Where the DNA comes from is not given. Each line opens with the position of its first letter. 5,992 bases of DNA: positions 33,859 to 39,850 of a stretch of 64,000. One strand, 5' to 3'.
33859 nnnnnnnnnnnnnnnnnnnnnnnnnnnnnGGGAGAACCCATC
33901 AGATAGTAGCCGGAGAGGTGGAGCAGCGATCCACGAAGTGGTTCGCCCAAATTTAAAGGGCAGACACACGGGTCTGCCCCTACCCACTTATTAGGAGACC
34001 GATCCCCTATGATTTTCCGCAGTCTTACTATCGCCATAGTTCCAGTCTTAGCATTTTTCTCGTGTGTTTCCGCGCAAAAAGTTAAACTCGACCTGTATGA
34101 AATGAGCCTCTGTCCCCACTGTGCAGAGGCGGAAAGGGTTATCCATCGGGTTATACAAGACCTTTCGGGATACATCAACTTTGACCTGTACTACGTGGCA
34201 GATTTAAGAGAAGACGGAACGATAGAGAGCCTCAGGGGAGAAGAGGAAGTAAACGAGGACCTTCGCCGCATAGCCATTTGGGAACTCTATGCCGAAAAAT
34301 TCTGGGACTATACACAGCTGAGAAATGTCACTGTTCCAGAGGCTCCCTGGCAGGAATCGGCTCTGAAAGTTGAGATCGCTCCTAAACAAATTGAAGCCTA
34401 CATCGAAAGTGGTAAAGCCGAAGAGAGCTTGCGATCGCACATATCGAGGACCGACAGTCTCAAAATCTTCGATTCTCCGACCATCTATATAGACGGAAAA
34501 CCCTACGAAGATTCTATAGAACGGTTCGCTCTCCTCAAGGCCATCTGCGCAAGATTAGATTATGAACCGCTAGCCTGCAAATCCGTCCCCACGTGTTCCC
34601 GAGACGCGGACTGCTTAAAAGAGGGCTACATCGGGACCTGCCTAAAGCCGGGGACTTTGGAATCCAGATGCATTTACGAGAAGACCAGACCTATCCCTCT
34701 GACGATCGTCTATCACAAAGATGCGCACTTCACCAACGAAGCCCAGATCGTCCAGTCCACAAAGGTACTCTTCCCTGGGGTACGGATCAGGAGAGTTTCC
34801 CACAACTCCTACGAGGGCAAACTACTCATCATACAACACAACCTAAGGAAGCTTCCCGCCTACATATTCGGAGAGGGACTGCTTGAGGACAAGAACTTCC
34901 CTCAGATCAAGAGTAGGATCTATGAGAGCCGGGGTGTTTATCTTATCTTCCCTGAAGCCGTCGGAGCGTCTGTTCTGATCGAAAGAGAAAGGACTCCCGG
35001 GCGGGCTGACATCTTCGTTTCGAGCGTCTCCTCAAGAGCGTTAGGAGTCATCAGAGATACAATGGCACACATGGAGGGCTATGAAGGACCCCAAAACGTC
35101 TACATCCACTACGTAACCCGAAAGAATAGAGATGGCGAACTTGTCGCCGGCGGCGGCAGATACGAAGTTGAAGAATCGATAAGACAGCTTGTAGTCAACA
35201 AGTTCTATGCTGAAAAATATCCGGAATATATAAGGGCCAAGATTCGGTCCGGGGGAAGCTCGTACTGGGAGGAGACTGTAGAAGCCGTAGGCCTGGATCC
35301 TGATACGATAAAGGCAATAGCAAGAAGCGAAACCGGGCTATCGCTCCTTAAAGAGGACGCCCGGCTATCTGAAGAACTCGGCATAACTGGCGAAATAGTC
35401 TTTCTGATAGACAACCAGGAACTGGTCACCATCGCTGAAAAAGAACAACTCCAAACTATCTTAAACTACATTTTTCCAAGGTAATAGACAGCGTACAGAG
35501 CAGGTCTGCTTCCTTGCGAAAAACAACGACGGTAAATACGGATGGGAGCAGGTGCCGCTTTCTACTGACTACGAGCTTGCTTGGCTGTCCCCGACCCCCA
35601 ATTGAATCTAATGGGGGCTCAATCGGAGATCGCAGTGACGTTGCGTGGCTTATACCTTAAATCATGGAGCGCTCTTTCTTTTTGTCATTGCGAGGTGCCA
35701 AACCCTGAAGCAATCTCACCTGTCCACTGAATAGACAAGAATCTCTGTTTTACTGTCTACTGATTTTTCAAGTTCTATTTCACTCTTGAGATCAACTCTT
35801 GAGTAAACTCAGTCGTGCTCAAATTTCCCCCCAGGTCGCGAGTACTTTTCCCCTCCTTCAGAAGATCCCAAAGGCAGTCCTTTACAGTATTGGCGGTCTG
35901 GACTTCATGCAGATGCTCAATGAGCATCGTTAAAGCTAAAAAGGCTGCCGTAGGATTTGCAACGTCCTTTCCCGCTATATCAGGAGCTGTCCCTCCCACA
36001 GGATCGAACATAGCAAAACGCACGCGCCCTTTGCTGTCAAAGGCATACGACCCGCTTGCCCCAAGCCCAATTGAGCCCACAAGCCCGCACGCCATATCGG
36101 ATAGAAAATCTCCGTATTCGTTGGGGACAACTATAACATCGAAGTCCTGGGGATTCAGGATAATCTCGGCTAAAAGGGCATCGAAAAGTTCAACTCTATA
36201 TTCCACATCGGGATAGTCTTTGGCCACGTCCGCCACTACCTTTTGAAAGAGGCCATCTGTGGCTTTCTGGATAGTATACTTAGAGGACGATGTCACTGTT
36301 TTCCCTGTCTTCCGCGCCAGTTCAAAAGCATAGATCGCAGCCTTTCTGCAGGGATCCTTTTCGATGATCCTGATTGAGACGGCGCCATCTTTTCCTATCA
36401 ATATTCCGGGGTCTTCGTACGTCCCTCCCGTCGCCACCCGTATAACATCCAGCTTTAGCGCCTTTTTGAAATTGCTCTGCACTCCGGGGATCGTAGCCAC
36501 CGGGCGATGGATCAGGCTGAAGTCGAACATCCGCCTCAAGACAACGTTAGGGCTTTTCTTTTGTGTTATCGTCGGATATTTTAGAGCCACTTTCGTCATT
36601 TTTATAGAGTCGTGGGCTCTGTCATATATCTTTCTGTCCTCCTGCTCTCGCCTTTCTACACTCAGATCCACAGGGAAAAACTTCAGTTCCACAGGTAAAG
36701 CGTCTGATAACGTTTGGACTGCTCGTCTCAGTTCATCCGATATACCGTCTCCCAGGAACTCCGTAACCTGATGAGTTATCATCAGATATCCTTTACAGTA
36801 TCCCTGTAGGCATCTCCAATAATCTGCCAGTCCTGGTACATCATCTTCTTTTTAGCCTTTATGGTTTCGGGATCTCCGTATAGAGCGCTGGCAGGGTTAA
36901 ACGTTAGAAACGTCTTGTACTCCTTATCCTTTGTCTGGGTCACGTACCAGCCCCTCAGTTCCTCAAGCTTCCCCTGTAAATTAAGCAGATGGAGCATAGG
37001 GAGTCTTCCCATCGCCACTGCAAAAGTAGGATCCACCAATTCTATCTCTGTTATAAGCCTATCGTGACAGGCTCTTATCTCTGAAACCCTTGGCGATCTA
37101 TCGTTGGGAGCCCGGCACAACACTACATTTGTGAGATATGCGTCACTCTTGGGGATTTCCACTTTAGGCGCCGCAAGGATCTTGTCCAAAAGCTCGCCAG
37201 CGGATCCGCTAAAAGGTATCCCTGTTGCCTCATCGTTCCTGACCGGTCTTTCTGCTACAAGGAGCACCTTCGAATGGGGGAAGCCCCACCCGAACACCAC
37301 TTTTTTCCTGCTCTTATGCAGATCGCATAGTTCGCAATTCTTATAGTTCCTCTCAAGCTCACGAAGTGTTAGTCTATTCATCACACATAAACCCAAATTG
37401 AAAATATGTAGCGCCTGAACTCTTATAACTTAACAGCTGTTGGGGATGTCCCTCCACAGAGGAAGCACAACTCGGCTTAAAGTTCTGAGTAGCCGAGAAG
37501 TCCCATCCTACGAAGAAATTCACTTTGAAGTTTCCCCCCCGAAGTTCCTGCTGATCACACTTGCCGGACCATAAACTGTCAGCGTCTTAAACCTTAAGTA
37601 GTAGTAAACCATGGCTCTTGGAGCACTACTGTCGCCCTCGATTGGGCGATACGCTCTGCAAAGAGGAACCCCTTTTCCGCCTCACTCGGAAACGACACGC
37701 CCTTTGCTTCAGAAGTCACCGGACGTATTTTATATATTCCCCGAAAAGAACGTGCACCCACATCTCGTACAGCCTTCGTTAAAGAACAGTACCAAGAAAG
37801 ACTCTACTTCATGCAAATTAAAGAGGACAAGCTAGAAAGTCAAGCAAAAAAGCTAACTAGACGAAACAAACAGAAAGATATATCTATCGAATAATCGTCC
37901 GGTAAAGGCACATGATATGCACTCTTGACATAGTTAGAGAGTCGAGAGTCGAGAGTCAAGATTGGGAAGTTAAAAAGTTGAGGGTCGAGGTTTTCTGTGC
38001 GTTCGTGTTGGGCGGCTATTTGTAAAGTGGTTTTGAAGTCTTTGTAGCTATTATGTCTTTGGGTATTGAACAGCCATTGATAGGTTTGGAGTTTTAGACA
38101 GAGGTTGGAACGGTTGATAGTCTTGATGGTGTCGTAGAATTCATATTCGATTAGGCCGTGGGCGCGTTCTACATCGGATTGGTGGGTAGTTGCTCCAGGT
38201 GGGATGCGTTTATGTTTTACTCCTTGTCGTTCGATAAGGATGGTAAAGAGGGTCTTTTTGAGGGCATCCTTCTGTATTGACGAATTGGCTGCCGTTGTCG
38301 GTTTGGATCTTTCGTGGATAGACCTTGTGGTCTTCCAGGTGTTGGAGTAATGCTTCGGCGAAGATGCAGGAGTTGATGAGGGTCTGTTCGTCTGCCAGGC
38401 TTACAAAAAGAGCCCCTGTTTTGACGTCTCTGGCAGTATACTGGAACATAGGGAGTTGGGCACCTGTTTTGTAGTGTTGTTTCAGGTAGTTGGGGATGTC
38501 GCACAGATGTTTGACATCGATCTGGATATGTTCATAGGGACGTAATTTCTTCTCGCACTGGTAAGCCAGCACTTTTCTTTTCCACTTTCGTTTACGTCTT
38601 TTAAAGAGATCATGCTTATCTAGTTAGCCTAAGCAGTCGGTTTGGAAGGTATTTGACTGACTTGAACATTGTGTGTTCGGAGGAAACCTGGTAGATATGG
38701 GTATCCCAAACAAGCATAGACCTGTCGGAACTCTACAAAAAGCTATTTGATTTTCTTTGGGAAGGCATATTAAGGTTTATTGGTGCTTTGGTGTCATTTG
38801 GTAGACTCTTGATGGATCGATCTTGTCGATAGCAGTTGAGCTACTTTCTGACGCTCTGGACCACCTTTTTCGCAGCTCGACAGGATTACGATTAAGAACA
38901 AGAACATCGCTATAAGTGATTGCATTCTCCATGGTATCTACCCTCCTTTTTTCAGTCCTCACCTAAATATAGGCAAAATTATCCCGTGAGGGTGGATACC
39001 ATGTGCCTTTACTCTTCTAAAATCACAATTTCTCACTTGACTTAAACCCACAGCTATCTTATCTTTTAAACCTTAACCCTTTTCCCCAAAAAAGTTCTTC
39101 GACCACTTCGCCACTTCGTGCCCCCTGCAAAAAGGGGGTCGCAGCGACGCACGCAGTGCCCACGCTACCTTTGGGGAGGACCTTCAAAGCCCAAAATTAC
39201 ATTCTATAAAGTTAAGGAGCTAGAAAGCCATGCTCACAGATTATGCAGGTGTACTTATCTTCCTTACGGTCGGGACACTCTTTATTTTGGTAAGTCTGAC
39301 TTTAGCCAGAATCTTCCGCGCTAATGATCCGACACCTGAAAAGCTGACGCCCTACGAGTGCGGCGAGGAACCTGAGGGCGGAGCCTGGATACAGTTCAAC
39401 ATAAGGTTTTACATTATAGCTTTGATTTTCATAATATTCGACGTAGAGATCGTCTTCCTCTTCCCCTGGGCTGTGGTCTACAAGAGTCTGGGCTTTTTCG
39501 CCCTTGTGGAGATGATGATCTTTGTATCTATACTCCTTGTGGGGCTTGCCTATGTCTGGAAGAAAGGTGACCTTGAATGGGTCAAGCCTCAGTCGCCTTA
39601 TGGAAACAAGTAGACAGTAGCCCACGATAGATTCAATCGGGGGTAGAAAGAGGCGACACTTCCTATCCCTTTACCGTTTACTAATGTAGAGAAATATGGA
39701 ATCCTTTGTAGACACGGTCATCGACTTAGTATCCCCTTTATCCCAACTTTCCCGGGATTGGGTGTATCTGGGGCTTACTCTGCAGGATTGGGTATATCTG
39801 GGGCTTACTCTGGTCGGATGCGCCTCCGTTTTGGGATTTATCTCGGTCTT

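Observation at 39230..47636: Complex I membrane-arm-only gene cluster (nuoA-H-J-K-L-M-N) with an ankyrin-repeat gene between nuoK and nuoL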

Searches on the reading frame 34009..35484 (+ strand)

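Call 8: search_protein_families(library=pfam, proteins=[window:34009-35484:+])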
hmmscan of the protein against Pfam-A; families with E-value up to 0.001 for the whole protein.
window:34009-35484:+ (491 aa): 2 families
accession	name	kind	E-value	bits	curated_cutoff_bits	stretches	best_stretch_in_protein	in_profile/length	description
PF01323.26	DSBA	-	4.3e-09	36.9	25.6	0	400-474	105-179/191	DSBA-like thioredoxin domain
PF13462.12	Thioredoxin_4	-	1.6e-05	25.6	23.2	1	24-179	14-163/165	Thioredoxin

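Call 41: search_protein_families(library=pfam, proteins=[L009:9413-9628:+, L009:9625-9873:+, L008:9602-9760:+, L010:8034-9389:+, L009:15432-15734:-, L009:15992-16255:-], max_evalue=0.1)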
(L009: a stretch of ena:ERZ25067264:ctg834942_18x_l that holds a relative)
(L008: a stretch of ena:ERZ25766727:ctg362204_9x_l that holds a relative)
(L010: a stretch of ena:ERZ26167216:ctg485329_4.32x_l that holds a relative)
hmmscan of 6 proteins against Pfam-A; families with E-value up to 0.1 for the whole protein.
L009:9413-9628:+ (71 aa): 0 families

L009:9625-9873:+ (82 aa): 1 family
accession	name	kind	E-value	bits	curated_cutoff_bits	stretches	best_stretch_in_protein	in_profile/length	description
PF15738.11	YafQ_toxin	-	3.6e-05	24.4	30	1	9-66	7-64/88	Bacterial toxin of type II toxin-antitoxin system, YafQ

L008:9602-9760:+ (52 aa): 0 families

L010:8034-9389:+ (451 aa): 3 families
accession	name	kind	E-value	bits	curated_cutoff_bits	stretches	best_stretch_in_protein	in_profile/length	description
PF05598.16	DUF772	-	4.1e-17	62.4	23.1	1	53-128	1-74/74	Transposase domain (DUF772)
PF01609.27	DDE_Tnp_1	-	1.2e-12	48.5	23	1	217-396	26-200/200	Transposase DDE domain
PF13751.12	DDE_Tnp_1_6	-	6.9e-09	36.5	25.1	1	329-399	51-124/125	Transposase DDE domain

L009:15432-15734:- (100 aa): 0 families

L009:15992-16255:- (87 aa): 0 families

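Call 42: search_protein_families(library=padloc, proteins=[L009:9413-9628:+, L009:9625-9873:+], max_evalue=0.1)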
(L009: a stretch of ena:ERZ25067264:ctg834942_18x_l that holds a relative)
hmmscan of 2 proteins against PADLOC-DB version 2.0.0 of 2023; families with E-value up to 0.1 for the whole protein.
L009:9413-9628:+ (71 aa): 1 family
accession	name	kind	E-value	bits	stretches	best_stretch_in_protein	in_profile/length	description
PDLC04414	PDC-M10B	-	0.04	12.3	1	9-63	29-84/147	-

L009:9625-9873:+ (82 aa): 0 families

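Call 92: search_protein_families(library=ncbifam, proteins=[L009:9413-9628:+, L009:9625-9873:+], max_evalue=0.1)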
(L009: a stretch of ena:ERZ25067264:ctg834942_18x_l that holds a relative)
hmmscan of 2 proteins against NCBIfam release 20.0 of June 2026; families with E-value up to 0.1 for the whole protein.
L009:9413-9628:+ (71 aa): 2 families
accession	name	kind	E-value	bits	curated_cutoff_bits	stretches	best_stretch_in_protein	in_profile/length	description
TIGR01025.1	uS19_arch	equivalog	0.015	15.1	139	1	8-56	9-61/135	30S ribosomal protein S19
NF003121.0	PRK04038.1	equivalog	0.049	13.4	146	1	8-55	20-71/145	30S ribosomal protein S19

L009:9625-9873:+ (82 aa): 2 families
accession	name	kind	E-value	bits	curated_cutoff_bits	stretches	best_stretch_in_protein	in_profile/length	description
TIGR02385.1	RelE_StbE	subfamily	4.6e-05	23.8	27.9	1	10-66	7-64/88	type II toxin-antitoxin system mRNA interferase toxin, RelE/StbE family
TIGR00053.1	TIGR00053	subfamily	0.0089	16.6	87.25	1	9-65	8-65/92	YafQ family addiction module toxin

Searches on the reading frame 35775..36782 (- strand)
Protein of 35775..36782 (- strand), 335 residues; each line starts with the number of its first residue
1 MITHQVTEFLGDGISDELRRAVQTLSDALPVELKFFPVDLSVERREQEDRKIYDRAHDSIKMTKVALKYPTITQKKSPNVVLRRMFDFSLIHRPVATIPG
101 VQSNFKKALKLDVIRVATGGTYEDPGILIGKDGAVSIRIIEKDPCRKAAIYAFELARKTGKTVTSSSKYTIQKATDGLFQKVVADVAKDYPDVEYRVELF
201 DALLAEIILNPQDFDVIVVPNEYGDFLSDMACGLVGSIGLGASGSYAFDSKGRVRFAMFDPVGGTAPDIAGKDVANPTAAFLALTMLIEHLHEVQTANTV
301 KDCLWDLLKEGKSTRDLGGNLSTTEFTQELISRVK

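Call 8: search_protein_families(library=pfam, proteins=[window:35775-36782:-])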
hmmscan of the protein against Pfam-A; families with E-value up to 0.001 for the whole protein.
window:35775-36782:- (335 aa): 1 family
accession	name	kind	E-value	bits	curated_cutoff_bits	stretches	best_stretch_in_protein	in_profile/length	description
PF00180.25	Iso_dh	-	3.6e-60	204.5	27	1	8-329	4-347/348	Isocitrate/isopropylmalate dehydrogenase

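Call 41: search_protein_families(library=pfam, proteins=[L009:9413-9628:+, L009:9625-9873:+, L008:9602-9760:+, L010:8034-9389:+, L009:15432-15734:-, L009:15992-16255:-], max_evalue=0.1)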
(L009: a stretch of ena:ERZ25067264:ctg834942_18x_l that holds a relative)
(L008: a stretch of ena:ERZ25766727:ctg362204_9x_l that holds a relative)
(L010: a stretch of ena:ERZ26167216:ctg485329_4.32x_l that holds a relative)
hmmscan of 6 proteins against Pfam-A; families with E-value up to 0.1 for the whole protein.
L009:9413-9628:+ (71 aa): 0 families

L009:9625-9873:+ (82 aa): 1 family
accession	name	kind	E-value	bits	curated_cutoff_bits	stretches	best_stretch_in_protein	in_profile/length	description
PF15738.11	YafQ_toxin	-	3.6e-05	24.4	30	1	9-66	7-64/88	Bacterial toxin of type II toxin-antitoxin system, YafQ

L008:9602-9760:+ (52 aa): 0 families

L010:8034-9389:+ (451 aa): 3 families
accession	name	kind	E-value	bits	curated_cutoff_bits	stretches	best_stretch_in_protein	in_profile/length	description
PF05598.16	DUF772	-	4.1e-17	62.4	23.1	1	53-128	1-74/74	Transposase domain (DUF772)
PF01609.27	DDE_Tnp_1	-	1.2e-12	48.5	23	1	217-396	26-200/200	Transposase DDE domain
PF13751.12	DDE_Tnp_1_6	-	6.9e-09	36.5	25.1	1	329-399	51-124/125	Transposase DDE domain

L009:15432-15734:- (100 aa): 0 families

L009:15992-16255:- (87 aa): 0 families

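Call 42: search_protein_families(library=padloc, proteins=[L009:9413-9628:+, L009:9625-9873:+], max_evalue=0.1)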
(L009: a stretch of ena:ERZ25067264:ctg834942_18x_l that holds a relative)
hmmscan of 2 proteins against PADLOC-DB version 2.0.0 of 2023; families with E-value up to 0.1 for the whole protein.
L009:9413-9628:+ (71 aa): 1 family
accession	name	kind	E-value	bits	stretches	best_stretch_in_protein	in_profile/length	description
PDLC04414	PDC-M10B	-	0.04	12.3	1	9-63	29-84/147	-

L009:9625-9873:+ (82 aa): 0 families

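Call 92: search_protein_families(library=ncbifam, proteins=[L009:9413-9628:+, L009:9625-9873:+], max_evalue=0.1)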
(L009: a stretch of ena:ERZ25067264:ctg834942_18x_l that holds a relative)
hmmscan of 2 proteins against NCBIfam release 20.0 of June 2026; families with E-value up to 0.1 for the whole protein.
L009:9413-9628:+ (71 aa): 2 families
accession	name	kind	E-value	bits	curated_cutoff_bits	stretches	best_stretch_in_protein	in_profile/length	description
TIGR01025.1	uS19_arch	equivalog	0.015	15.1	139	1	8-56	9-61/135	30S ribosomal protein S19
NF003121.0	PRK04038.1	equivalog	0.049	13.4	146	1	8-55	20-71/145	30S ribosomal protein S19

L009:9625-9873:+ (82 aa): 2 families
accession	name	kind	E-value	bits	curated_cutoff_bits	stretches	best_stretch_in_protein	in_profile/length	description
TIGR02385.1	RelE_StbE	subfamily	4.6e-05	23.8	27.9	1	10-66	7-64/88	type II toxin-antitoxin system mRNA interferase toxin, RelE/StbE family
TIGR00053.1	TIGR00053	subfamily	0.0089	16.6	87.25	1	9-65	8-65/92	YafQ family addiction module toxin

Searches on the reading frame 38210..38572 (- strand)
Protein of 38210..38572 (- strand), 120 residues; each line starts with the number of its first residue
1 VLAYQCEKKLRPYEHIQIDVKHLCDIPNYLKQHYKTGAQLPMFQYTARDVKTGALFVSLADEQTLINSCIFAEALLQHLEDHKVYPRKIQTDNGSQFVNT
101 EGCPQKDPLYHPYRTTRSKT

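Call 8: search_protein_families(library=pfam, proteins=[window:38210-38572:-])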
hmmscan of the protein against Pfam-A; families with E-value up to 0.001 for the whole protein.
window:38210-38572:- (120 aa): 1 family
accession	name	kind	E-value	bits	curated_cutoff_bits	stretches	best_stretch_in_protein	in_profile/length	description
PF00665.32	rve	-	6.9e-05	23.5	32.6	1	11-100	3-81/102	Integrase core domain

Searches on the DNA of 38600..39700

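Call 77: search_rna_families(source=window, start=38600, end=39700, threshold=evalue, max_evalue=1)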
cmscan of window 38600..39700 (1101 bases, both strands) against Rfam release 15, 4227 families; matches with E-value up to 1: 0.
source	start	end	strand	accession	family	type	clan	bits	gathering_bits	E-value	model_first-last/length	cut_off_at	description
